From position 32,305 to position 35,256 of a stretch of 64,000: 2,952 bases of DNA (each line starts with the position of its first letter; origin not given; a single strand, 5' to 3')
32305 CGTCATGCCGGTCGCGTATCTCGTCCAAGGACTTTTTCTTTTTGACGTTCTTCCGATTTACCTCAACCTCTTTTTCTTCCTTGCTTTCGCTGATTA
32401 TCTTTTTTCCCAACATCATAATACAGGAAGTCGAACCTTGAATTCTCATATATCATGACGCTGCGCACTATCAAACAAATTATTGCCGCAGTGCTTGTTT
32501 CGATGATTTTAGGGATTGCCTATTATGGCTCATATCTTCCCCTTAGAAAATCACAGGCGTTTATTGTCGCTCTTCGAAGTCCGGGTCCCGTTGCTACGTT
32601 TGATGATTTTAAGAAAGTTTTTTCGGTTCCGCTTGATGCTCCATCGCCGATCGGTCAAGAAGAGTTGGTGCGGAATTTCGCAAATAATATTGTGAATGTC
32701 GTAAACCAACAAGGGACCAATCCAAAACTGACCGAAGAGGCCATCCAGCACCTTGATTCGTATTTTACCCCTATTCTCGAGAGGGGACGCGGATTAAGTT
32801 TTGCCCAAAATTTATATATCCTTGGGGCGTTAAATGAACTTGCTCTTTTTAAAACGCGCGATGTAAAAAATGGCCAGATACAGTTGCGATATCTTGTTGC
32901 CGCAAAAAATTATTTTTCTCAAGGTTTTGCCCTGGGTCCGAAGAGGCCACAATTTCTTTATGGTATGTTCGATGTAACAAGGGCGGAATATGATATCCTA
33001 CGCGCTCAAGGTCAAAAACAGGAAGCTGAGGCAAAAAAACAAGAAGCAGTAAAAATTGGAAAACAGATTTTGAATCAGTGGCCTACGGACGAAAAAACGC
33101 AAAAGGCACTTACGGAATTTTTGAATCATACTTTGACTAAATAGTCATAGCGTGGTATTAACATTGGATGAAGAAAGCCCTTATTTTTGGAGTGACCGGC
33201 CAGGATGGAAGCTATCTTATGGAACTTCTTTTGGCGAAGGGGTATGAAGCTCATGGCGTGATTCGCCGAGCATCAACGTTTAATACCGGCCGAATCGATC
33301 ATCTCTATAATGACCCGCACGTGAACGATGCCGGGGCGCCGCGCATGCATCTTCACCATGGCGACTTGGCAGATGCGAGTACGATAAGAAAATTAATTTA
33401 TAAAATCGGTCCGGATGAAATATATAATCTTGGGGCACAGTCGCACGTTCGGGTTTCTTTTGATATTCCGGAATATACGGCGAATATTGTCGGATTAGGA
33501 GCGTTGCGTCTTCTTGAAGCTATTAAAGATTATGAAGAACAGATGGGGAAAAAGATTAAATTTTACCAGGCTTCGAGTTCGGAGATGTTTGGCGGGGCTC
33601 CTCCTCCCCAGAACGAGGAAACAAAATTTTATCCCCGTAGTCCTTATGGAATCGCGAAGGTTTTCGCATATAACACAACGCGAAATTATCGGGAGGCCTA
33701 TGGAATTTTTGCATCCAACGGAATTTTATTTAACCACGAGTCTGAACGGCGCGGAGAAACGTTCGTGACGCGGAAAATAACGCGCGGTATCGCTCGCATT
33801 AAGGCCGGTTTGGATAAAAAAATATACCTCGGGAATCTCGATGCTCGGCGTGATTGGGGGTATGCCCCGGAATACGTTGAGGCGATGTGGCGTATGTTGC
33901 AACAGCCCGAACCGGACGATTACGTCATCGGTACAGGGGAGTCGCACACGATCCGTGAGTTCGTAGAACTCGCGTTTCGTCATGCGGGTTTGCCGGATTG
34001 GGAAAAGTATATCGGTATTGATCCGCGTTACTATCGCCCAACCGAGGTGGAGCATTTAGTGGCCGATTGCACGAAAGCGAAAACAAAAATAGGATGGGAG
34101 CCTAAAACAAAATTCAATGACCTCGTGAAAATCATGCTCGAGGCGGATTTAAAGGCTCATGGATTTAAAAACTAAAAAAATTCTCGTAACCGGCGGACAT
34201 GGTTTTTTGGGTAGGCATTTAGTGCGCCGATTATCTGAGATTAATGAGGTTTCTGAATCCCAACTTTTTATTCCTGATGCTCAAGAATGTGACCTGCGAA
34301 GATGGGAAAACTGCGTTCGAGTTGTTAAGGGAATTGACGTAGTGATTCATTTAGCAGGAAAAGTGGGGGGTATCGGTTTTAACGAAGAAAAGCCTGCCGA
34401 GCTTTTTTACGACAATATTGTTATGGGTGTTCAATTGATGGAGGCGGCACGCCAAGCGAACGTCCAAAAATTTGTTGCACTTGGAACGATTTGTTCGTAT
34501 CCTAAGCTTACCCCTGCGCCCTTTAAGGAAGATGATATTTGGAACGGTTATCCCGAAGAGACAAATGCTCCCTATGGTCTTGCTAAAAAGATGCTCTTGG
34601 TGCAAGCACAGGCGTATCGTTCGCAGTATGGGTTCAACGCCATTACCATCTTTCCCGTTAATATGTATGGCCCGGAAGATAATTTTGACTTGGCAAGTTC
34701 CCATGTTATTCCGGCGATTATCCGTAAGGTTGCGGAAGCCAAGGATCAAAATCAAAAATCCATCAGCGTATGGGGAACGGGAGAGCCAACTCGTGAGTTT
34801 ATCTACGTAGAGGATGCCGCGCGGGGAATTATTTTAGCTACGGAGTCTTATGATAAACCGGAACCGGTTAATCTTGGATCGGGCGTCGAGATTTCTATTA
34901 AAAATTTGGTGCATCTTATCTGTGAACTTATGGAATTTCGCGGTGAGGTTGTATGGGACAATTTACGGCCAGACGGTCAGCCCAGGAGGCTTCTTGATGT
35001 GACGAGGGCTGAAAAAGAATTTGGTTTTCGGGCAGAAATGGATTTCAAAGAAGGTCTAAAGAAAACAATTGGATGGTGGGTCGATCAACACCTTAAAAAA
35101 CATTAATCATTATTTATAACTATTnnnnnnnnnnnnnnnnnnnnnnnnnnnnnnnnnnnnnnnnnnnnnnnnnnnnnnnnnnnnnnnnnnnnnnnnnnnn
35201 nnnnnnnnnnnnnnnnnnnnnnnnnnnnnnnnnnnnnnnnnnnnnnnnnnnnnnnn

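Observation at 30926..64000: About 33-kb surface-glycan island combining fucose, C-methylated sugar and heptose chemistry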

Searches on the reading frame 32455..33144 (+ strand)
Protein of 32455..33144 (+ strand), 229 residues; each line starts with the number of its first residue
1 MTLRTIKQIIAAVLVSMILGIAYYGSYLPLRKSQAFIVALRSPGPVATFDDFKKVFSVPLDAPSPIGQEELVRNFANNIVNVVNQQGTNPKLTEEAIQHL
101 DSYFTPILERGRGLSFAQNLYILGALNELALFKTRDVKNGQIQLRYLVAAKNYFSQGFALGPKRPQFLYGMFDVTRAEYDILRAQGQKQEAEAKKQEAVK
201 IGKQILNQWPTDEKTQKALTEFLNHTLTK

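Call 6: search_protein_families(library=pfam, proteins=[window:32455-33144:+], max_evalue=0.01)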
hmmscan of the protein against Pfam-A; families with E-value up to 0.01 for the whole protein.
window:32455-33144:+ (229 aa): 0 families

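Call 37: find_homologous_proteins(query=window:32455-33144:+, max_evalue=0.001)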
Query window:32455-33144:+ (229 aa): 187 proteins with E <= 0.001 among 521 candidates; the best 120 are listed.
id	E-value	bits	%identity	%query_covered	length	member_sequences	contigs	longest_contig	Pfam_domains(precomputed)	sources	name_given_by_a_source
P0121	2.3e-145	500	100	100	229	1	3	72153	-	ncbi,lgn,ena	-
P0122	4.1e-62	228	54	90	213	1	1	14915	-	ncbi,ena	-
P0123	1.6e-60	222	51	88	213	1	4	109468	-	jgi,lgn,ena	jgi:hypothetical protein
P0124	1.8e-60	222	52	99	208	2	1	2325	-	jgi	jgi:hypothetical protein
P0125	5.1e-59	217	52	97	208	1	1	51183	PF13428.13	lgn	-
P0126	1.5e-58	216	50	97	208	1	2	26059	-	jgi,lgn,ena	-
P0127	2.5e-58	215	50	90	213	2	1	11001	-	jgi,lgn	jgi:hypothetical protein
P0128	6.2e-58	214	49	96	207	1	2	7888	-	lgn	-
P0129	9.4e-57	210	51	98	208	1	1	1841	-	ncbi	-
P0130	1.2e-56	210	50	98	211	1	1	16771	PF14559.13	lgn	-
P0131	1.4e-56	209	50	98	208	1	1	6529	PF14559.13,PF13428.13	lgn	-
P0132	1.8e-56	209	49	98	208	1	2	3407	-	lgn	-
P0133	6.1e-56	207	46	97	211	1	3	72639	-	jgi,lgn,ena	-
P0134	6.3e-56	207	49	97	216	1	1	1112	-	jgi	jgi:hypothetical protein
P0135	6.4e-56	207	48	98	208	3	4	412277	-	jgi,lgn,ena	jgi:hypothetical protein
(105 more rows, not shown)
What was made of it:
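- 32455..33144 (+): HEAD: partner of Wzy1, with an N-terminal membrane anchor and an all-helical TPR-like domain. Its start overlaps the Wzy1 stop by 4 nt. 187 homologues, all named ones from Patescibacteria, a few with TPR_14 or TPR_19 hits (call 37).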

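Call 48: search_protein_families(library=pfam, proteins=[window:32455-33144:+], max_evalue=1)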
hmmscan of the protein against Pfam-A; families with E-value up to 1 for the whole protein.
window:32455-33144:+ (229 aa): 0 families
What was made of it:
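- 32455..33144 (+): No Pfam hit (calls 6, 48).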

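Call 63: predict_structure(alignment_id=A2)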
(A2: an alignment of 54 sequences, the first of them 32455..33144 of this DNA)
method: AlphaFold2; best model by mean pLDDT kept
length: 229 residues; sequences in the alignment: 54
mean_pLDDT: 93.2   pTM: 0.85
mean pLDDT of the five models: 93.2, 92.8, 86.8, 86.3, 83.8
residues with pLDDT >= 90: 197; 70-90: 27; 50-70: 5; < 50: 0
segments of 3 or more residues with pLDDT < 50: none
pLDDT, mean of each block of 10 residues (from residue 1): 95 98 93 95 79 94 89 95 88 94 95 92 97 85 91 96 94 97 95 98 98 98 91
secondary structure, 60 per line:
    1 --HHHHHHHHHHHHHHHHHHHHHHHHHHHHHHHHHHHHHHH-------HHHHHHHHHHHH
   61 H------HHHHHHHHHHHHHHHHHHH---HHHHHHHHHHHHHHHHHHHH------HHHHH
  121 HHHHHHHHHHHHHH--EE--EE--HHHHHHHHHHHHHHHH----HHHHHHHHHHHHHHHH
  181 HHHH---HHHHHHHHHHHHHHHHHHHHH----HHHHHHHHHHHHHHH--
elements in order: H3-41 H49-61 H68-86 H90-109 H116-134 H145-160 H165-184 H188-208 H213-227

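Call 70: fold_search(model_id=the predicted structure, library=pdb)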
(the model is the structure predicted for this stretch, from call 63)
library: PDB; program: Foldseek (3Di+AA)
matches with E <= 10: 1163; with E <= 0.001: 0
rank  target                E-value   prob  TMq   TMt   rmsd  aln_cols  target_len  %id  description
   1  5cwm                  1.5e-02  1.00  0.36  0.36  11.2       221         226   12  Crystal structure of de novo designed helical repeat protein DHR64 (released 2015-12-16)
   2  9r2i_A                1.8e-02  0.99  0.31  0.30   9.6       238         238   13  Cryo-EM structure of the complex CDK16:CCNY:14-3-3 (released 2026-03-25)
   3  8dti_A                2.0e-02  0.80  0.19  0.10  13.9       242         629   14  Cryo-EM structure of Arabidopsis SPY in complex with GDP-fucose (released 2023-03-08)
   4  6v8e_A                2.3e-02  1.00  0.36  0.62   4.5       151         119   16  Computationally designed C3-symmetric homotrimer from TPR repeat protein (released 2020-08-12)
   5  6vfh_A                2.5e-02  1.00  0.36  0.60   4.8       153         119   16  De novo designed tetrahedral nanoparticle T33_dn10 (released 2020-08-12)
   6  8fbj                  2.5e-02  1.00  0.41  0.33  17.0       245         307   15  Improving the secretion of designed protein assemblies through negative design of cryptic transmembrane domains (released 2023-03-22)
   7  1na0_A                2.9e-02  1.00  0.37  0.63   4.7       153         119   18  Design of Stable alpha-Helical Arrays from an Idealized TPR Motif (released 2003-06-03)
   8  6v8e_D                2.9e-02  1.00  0.36  0.62   4.5       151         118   16  Computationally designed C3-symmetric homotrimer from TPR repeat protein (released 2020-08-12)
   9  6v8e_B                3.0e-02  1.00  0.38  0.64   4.3       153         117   16  Computationally designed C3-symmetric homotrimer from TPR repeat protein (released 2020-08-12)
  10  9h85_D                3.0e-02  1.00  0.40  0.40   9.4       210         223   12  BAM-hinge (GSGS) (released 2025-10-22)
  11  6e9v_A                3.2e-02  0.99  0.38  0.40  11.0       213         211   11  DHF79 filament (released 2018-11-21)
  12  2c63_A                3.2e-02  0.97  0.31  0.31  14.0       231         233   15  14-3-3 Protein Eta (Human) Complexed to Peptide (released 2005-11-21)
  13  2xev_C                3.3e-02  1.00  0.39  0.64   3.8       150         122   16  Crystal structure of the TPR domain of Xanthomonas campestris ybgF (released 2010-09-15)
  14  6vfk_A                3.3e-02  1.00  0.36  0.59   4.8       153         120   16  De novo designed tetrahedral nanoparticle T33_dn10 displaying 4 copies of BG505-SOSIP trimer on the surface (released 2020-07-22)
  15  5tqb_B                4.0e-02  0.97  0.33  0.25  12.0       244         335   12  Crystal structure of assembly chaperone of ribosomal protein L4 (Acl4) in complex with ribosomal protein L4 (RpL4) (released 2017-02-15)
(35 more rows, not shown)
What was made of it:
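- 32455..33144 (+): Model pLDDT 93 with nine helices; weak fold matches to TPR proteins (calls 63, 70).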

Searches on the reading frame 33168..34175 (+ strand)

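Call 6: search_protein_families(library=pfam, proteins=[window:33168-34175:+], max_evalue=0.01)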
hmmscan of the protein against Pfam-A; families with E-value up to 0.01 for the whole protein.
window:33168-34175:+ (335 aa): 3 families
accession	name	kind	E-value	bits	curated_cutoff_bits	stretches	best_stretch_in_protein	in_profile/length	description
PF16363.11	GDP_Man_Dehyd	-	1.8e-135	452.1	27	1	5-323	1-332/332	GDP-mannose 4,6 dehydratase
PF01370.27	Epimerase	-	2e-67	227.5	20.9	1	4-255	1-240/240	NAD dependent epimerase/dehydratase family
PF04321.23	RmlD_sub_bind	-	1.3e-05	24.9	27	1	3-181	2-146/287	RmlD substrate binding domain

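Call 10: search_protein_families(library=ncbifam, proteins=[window:33168-34175:+], max_evalue=0.001)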
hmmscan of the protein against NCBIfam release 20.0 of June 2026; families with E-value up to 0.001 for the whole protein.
window:33168-34175:+ (335 aa): 10 families
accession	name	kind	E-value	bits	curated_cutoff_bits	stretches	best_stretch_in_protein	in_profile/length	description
TIGR01472.1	gmd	equivalog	1.6e-150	501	415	1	2-330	1-341/342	GDP-mannose 4,6-dehydratase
TIGR01181.1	dTDP_gluc_dehyt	equivalog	6e-26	91.3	365.1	1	56-321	48-305/321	dTDP-glucose 4,6-dehydratase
TIGR04180.1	EDH_00030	hypoth_equivalog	2.6e-20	72.7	475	1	5-314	2-296/297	NAD-dependent 4,6-dehydratase LegB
TIGR02622.1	CDP_4_6_dhtase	equivalog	6.1e-16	58.5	278.45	1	2-124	5-120/352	CDP-glucose 4,6-dehydratase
TIGR01179.1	galE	equivalog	4.8e-15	55.2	262.3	2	4-177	2-162/332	UDP-glucose 4-epimerase GalE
NF007490.0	PRK10084.1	subfamily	9.3e-13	47.9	649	1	57-325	49-332/361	dTDP-glucose 4,6-dehydratase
NF007582.0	PRK10217.1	equivalog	4.9e-12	45.6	698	1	1-259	1-256/355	dTDP-glucose 4,6-dehydratase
NF043036.1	ErythonDh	equivalog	2.1e-07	30.5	325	1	3-167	2-156/321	D-erythronate dehydrogenase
NF011728.1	PRK15181.1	equivalog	8.3e-06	25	760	1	2-325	16-335/348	Vi polysaccharide biosynthesis UDP-N-acetylglucosaminuronic acid C-4 epimerase TviC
TIGR02197.1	heptose_epim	equivalog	0.00037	19.8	274.6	0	127-321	104-307/316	ADP-glyceromanno-heptose 6-epimerase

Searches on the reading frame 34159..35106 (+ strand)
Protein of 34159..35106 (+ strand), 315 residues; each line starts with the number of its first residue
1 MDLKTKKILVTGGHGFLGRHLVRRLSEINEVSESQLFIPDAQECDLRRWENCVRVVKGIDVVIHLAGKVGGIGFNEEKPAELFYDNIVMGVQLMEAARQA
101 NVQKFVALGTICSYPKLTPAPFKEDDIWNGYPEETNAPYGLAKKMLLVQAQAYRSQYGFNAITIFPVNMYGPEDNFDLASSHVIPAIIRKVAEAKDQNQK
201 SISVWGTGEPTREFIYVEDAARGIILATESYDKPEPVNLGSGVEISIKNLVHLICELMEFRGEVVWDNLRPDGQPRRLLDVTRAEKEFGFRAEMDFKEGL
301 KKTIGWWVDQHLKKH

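Call 6: search_protein_families(library=pfam, proteins=[window:34159-35106:+], max_evalue=0.01)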
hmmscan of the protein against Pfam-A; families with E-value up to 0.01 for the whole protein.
window:34159-35106:+ (315 aa): 8 families
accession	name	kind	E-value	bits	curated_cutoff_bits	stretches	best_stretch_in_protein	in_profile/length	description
PF01370.27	Epimerase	-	5.8e-56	190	20.9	1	8-240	1-240/240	NAD dependent epimerase/dehydratase family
PF16363.11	GDP_Man_Dehyd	-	1.6e-29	103.9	27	1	43-303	58-332/332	GDP-mannose 4,6 dehydratase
PF01073.25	3Beta_HSD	-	3.2e-13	49.8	22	1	9-235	1-236/280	3-beta hydroxysteroid dehydrogenase/isomerase family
PF02719.21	Polysacc_synt_2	-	7.7e-08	32.3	20.2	1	45-110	62-128/293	Polysaccharide biosynthesis protein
PF13460.12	NAD_binding_10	-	3.3e-06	27.5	27.2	1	13-119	2-107/184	NAD(P)H-binding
PF04321.23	RmlD_sub_bind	-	0.00052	19.6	27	1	7-66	2-59/287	RmlD substrate binding domain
PF07993.18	NAD_binding_4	-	0.0044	16.6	20.1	0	10-26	1-17/258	Male sterility protein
PF05368.20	NmrA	-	0.0052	16.8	27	0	43-106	54-103/298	NmrA-like family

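Call 10: search_protein_families(library=ncbifam, proteins=[window:34159-35106:+], max_evalue=0.001)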
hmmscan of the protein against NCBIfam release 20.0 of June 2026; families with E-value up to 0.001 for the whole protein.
window:34159-35106:+ (315 aa): 21 families
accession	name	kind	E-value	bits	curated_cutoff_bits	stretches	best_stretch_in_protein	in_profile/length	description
NF047922.1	GDPFucSynFcl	equivalog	1.8e-85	287.1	500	1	5-311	2-305/308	GDP-L-fucose synthase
TIGR04180.1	EDH_00030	hypoth_equivalog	5.4e-30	104.5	475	1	43-272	55-272/297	NAD-dependent 4,6-dehydratase LegB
TIGR01181.1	dTDP_gluc_dehyt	equivalog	4.3e-29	101.6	365.1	1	56-311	69-315/321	dTDP-glucose 4,6-dehydratase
TIGR01179.1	galE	equivalog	1e-23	83.7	262.3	1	7-307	1-325/332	UDP-glucose 4-epimerase GalE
NF011728.1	PRK15181.1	equivalog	4.6e-22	78.5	760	1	31-311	63-341/348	Vi polysaccharide biosynthesis UDP-N-acetylglucosaminuronic acid C-4 epimerase TviC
NF007490.0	PRK10084.1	subfamily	1.6e-17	63.5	649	1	136-310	164-337/361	dTDP-glucose 4,6-dehydratase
NF007582.0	PRK10217.1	equivalog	5.5e-16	58.6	698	1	58-309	74-333/355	dTDP-glucose 4,6-dehydratase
NF007956.0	PRK10675.1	subfamily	8.2e-13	48.2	394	1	57-306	72-328/338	UDP-glucose 4-epimerase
NF042422.1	oxyalk_red_OleD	equivalog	6.4e-12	45.5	580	1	7-225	2-212/329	2-alkyl-3-oxoalkanoate reductase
NF042423.1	oxyalk_red_Shew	equivalog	1.2e-11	44.3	580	1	3-240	6-233/331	2-alkyl-3-oxoalkanoate reductase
TIGR02197.1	heptose_epim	equivalog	1.9e-11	43.7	274.6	1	8-264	1-266/316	ADP-glyceromanno-heptose 6-epimerase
TIGR03466.1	HpnA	hypoth_equivalog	5.3e-09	35.4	367.65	1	7-176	2-177/327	hopanoid-associated sugar epimerase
TIGR01777.1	yfcH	hypoth_equivalog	5.2e-08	32.8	207.35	1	8-126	1-128/292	TIGR01777 family oxidoreductase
NF052578.1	StrlDmthSdmBMthl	equivalog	6e-08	32.8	600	1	19-255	28-242/328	sterol demethylase protein SdmB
TIGR02622.1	CDP_4_6_dhtase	equivalog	7.5e-07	28.6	278.45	1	60-311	79-334/352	CDP-glucose 4,6-dehydratase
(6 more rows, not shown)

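Call 22: search_solved_structures(query=window:34159-35106:+, max_evalue=1e-10, show_alignments=1)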
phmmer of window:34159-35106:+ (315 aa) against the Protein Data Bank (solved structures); distinct sequences matched with E-value up to 1e-10: 71 (the best 60 are shown).
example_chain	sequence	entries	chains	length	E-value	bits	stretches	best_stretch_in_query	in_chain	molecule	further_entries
8du0_A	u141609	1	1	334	9.3e-62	212.4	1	3-310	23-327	GDP-L-fucose synthase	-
7ll6_A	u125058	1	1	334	1.3e-61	211.9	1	3-310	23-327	GDP-L-fucose synthase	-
1bws_A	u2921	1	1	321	4.6e-58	200.2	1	6-310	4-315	PROTEIN (GDP-4-KETO-6-DEOXY-D-MANNOSE EPIMERASE/REDUCTASE)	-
1bsv_A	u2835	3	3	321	6.4e-58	199.8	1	6-310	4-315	PROTEIN (GDP-FUCOSE SYNTHETASE) | GDP-FUCOSE SYNTHETASE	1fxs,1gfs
1e6u_A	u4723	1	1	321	4.8e-57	196.9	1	6-310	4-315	GDP-FUCOSE SYNTHETASE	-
1e7q_A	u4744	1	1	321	4.8e-57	196.9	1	6-310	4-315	GDP-FUCOSE SYNTHETASE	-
1e7s_A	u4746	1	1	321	8.3e-57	196.1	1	6-310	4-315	GDP-FUCOSE SYNTHETASE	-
1e7r_A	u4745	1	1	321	5.7e-56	193.4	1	6-310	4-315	GDP-FUCOSE SYNTHETASE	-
4b8w_A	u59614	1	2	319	1.2e-49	172.6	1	5-311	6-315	GDP-L-FUCOSE SYNTHASE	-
4b8z_A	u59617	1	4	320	1.2e-49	172.6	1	5-311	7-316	GDP-L-FUCOSE SYNTHASE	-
4bkp_A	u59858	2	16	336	1.4e-49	172.4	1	5-311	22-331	GDP-L-FUCOSE SYNTHASE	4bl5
4e5y_A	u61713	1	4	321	1.8e-49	172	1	6-311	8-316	GDP-L-fucose synthase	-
8ewu_A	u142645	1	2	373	3.5e-38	134.9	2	4-199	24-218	GDP-L-fucose synthase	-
7anh_A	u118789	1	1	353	6.1e-38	134.1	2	4-201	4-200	GDP-L-fucose synthase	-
6aqy_A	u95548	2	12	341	9.7e-35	123.6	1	7-310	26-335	gdp-l-fucose synthetase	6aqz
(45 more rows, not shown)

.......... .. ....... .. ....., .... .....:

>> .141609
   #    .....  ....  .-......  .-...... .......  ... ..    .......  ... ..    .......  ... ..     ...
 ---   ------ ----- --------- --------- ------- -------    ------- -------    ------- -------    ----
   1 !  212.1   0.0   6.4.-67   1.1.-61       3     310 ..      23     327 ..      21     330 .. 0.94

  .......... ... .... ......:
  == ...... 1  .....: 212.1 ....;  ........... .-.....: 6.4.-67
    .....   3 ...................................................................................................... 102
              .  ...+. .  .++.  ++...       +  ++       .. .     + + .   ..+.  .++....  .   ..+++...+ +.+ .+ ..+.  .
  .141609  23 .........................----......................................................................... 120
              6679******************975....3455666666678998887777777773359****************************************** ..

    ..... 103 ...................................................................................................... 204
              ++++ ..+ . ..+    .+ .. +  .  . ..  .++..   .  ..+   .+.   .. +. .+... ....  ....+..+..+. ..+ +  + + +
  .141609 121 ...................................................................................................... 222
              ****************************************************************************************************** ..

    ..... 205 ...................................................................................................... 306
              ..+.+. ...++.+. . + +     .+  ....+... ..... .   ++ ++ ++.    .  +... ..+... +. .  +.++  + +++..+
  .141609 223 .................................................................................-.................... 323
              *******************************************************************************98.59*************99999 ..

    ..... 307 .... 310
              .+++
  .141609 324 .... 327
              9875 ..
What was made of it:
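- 34159..35106 (+): HEAD: GDP-L-fucose synthase (fcl1) with the full epimerase/reductase residue set. 212 bits to solved GDP-fucose synthases (call 22).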
